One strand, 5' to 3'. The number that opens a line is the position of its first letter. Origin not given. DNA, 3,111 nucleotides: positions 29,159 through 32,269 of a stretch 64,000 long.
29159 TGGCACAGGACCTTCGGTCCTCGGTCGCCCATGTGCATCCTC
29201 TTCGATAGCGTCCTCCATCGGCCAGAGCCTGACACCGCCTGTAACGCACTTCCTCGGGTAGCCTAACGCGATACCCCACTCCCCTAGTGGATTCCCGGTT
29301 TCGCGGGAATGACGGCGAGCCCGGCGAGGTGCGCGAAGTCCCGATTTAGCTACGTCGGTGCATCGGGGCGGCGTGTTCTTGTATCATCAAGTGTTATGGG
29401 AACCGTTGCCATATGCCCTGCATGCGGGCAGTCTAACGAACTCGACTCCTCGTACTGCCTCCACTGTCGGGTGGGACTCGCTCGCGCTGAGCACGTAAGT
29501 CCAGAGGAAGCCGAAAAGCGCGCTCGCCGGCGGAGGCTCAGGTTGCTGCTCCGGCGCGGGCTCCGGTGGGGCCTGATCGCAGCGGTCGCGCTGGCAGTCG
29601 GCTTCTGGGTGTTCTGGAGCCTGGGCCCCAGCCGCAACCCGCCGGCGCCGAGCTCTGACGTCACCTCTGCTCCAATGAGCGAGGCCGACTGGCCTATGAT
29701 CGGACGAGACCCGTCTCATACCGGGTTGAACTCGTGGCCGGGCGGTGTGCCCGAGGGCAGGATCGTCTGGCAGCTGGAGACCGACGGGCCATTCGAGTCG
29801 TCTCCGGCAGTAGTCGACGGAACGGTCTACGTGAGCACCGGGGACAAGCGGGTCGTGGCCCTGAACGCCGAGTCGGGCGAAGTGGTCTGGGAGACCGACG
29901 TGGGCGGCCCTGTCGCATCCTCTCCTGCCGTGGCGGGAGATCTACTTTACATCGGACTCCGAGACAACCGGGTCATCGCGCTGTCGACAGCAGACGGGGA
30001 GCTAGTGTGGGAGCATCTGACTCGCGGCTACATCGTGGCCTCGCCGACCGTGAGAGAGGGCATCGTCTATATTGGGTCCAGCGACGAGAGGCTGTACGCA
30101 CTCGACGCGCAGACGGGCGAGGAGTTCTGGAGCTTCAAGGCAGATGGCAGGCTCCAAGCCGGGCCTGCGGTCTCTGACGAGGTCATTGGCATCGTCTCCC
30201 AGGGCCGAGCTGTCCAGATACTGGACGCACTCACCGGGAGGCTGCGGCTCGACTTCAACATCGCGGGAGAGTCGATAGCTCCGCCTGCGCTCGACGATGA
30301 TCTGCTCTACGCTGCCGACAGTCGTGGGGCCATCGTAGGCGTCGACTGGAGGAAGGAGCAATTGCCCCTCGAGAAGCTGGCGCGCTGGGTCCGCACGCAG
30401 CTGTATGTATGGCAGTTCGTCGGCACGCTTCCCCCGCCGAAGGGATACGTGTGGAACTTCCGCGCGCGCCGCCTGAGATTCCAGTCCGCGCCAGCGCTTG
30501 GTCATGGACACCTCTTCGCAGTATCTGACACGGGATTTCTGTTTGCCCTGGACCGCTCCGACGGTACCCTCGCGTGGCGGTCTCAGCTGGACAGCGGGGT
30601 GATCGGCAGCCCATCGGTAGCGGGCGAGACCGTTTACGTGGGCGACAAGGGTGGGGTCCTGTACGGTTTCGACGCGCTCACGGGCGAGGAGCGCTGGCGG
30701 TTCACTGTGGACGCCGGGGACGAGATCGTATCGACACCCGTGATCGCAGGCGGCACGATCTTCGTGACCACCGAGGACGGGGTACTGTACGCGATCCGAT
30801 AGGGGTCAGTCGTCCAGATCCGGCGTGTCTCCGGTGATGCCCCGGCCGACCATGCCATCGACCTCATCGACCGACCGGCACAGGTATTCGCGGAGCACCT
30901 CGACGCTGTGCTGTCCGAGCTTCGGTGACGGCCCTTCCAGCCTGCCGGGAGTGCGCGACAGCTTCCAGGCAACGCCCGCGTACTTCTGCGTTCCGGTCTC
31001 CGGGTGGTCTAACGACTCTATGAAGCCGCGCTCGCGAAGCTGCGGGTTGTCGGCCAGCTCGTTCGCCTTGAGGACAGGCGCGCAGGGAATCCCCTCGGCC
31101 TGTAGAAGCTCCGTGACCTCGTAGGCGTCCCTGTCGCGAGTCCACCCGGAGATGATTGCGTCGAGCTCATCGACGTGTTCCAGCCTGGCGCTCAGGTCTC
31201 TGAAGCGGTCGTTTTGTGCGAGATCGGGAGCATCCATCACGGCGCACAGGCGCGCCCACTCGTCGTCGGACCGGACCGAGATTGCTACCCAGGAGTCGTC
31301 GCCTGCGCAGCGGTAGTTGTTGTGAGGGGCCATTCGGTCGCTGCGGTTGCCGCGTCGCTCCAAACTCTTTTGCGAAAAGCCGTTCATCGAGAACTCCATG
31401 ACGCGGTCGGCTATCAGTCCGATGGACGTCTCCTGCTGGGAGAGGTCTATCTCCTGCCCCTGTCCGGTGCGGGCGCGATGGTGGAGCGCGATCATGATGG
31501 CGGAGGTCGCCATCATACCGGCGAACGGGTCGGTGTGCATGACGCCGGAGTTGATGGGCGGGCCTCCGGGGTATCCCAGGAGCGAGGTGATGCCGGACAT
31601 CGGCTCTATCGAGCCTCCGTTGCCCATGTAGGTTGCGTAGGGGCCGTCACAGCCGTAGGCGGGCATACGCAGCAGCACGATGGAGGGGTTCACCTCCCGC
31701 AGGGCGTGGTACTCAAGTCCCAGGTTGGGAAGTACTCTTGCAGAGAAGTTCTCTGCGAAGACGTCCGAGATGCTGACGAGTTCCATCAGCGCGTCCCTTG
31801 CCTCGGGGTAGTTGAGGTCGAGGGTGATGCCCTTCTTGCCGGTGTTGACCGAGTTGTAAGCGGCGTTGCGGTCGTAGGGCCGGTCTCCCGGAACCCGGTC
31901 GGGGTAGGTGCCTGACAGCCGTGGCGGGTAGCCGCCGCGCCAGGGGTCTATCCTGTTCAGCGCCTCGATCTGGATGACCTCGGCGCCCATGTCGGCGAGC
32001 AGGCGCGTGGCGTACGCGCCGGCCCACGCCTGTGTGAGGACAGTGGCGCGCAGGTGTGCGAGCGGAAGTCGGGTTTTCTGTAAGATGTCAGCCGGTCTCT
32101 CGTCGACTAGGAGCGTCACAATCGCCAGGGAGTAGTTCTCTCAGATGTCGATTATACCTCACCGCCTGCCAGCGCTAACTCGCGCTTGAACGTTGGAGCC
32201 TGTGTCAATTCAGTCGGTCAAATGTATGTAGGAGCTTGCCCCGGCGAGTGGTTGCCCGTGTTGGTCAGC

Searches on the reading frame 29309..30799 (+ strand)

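Call 3: search_protein_families(library=pfam, proteins=[window:29309-30799:+], max_evalue=1)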
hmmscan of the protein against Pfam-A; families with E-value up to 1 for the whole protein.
window:29309-30799:+ (497 aa): 11 families
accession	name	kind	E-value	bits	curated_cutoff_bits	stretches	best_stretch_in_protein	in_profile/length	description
PF13360.13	PQQ_2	-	3.6e-54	184.3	27.6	3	149-274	12-142/233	Outer membrane protein assembly factor BamB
PF13570.13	Beta-prop_ACSF4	-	5.3e-44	151.4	133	3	149-249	38-142/329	Beta-alanine-activating enzyme, beta-propeller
PF01011.28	PQQ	-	7.4e-26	91.4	26.7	4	161-198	48-85/595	Glucose/ethanol/alcohol dehydrogenase, beta-propeller domain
PF25293.1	Beta-prop_EMC1_N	-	2.1e-07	31.3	34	2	149-271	50-188/219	EMC1 N-terminal beta-propeller domain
PF14435.11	SUKH-4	-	0.023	15.2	25.5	0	150-194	57-103/179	SUKH-4 immunity protein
PF00641.23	Zn_ribbon_RanBP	-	0.027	14.2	27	1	36-53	7-24/30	Zn-finger in Ran binding protein and others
PF13240.11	Zn_Ribbon_1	-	0.032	14.5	25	1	36-53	2-19/23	zinc-ribbon domain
PF12773.13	DZR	-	0.042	14.4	27.3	1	36-53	1-18/45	Double zinc ribbon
PF23727.1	Beta-prop_FAM234A_B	-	0.043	12.8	26.4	0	177-198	310-331/467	FAM234A/B beta-propeller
PF23414.1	Beta-prop_EML_2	-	0.25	11.1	90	0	175-240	14-81/266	Echinoderm microtubule-associated protein second beta-propeller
PF23475.1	zf-Tbcl_FmdE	-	0.32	11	23.2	1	30-41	4-15/35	FmdE treble clef zinc finger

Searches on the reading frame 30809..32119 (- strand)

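Call 3: search_protein_families(library=pfam, proteins=[window:30809-32119:-], max_evalue=1)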
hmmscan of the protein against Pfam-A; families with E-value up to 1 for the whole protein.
window:30809-32119:- (437 aa): 2 families
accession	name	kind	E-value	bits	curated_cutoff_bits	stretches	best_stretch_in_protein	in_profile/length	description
PF02515.22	CoA_transf_3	-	2.3e-103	346.6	23.3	1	23-405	4-366/366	CoA-transferase family III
PF08663.15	HalX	-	0.014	16.2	23.2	1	291-332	22-63/68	HalX domain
